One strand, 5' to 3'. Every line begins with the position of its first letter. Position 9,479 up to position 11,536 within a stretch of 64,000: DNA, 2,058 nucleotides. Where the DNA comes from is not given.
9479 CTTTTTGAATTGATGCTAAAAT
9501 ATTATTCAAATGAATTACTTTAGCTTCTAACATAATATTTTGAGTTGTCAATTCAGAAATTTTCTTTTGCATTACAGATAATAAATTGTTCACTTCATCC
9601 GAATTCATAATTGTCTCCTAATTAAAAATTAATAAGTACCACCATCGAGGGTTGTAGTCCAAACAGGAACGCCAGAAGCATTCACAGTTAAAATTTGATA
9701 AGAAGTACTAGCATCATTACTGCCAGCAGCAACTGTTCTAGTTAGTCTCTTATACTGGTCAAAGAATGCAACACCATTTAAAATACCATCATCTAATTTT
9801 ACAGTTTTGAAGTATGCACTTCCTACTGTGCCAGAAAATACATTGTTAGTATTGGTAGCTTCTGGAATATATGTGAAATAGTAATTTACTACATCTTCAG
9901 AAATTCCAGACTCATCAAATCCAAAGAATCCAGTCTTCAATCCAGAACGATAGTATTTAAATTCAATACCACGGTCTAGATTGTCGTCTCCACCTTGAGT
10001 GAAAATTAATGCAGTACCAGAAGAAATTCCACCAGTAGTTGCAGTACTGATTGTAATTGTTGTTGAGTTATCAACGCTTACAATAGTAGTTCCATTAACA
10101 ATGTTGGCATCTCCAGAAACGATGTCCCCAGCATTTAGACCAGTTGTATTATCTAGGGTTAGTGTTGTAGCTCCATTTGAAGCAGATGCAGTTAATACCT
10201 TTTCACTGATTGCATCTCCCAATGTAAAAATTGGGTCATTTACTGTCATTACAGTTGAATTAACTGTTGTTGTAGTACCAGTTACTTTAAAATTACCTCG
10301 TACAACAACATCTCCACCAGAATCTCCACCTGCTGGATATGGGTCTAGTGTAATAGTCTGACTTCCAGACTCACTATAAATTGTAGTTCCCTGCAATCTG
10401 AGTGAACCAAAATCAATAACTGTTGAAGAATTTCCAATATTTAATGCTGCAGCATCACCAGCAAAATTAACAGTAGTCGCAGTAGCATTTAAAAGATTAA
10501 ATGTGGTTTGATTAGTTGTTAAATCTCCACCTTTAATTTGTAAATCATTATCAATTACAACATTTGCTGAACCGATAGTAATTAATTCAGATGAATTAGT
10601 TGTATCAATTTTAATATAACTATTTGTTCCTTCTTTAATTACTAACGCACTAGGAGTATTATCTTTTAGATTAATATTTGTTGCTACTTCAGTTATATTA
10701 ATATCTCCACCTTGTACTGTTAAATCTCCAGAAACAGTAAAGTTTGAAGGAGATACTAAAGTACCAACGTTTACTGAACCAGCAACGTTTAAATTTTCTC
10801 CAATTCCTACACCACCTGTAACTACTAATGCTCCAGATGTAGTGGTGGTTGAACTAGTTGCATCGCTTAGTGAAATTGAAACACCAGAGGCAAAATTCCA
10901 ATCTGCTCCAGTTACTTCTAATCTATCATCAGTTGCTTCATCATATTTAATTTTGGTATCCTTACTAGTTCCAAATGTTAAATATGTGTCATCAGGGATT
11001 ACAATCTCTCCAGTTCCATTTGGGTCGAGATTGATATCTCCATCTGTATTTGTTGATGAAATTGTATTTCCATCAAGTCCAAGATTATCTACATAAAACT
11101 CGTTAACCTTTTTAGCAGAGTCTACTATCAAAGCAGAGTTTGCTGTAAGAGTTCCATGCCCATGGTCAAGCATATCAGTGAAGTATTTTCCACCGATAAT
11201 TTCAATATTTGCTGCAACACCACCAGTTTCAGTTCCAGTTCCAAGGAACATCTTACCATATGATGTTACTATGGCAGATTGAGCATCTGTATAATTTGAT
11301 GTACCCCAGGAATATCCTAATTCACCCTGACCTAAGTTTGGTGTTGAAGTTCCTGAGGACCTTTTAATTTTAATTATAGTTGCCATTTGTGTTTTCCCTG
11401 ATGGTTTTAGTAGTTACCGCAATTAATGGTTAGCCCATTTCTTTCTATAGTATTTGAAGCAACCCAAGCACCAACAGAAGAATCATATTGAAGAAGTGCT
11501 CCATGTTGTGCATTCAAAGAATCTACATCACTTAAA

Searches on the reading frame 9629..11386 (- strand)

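Call 11: search_protein_families(library=phrogs, proteins=[window:9629-11386:-], max_evalue=0.001)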
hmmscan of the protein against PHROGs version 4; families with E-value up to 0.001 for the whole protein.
window:9629-11386:- (585 aa): 3 families
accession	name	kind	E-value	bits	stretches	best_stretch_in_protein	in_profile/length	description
phrog_15769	-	unknown function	2.3e-94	318.1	2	294-585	249-560/560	-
phrog_697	-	head and packaging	5.4e-19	68.1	2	423-523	555-647/2079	structural protein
phrog_6002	-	head and packaging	5.2e-12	45.2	2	358-468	858-967/1183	virion structural protein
